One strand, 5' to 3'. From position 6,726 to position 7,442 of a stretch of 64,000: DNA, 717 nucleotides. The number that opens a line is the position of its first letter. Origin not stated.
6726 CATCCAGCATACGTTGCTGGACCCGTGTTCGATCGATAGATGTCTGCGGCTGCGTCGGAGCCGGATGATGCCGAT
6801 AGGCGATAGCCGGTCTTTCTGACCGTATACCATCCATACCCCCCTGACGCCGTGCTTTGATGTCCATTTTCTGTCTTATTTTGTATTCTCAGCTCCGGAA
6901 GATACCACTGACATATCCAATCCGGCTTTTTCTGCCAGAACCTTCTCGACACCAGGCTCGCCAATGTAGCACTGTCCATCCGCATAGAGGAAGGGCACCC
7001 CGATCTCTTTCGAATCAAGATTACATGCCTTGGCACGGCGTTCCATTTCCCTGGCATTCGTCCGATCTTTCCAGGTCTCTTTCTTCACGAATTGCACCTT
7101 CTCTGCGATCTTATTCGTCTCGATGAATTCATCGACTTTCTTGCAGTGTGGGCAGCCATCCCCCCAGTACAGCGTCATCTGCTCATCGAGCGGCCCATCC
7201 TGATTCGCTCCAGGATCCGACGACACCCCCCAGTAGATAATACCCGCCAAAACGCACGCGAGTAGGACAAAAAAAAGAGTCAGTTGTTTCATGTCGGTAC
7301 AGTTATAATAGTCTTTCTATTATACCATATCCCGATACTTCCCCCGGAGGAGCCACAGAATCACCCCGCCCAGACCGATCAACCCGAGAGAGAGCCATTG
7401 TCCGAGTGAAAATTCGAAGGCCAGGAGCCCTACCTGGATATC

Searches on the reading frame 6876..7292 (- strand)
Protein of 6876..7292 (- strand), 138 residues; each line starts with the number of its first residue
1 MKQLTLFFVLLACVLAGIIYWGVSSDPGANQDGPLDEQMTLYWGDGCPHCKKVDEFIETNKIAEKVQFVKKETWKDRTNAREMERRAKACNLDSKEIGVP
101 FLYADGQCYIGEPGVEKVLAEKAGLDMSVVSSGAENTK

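Call 20: search_protein_families(library=pfam, proteins=[window:6876-7292:-], max_evalue=0.01)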
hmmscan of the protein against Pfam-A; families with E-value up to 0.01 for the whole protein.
window:6876-7292:- (138 aa): 1 family
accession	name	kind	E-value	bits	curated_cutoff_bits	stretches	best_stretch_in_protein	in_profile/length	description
PF00462.30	Glutaredoxin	-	0.0017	19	22.9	1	40-107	2-58/60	Glutaredoxin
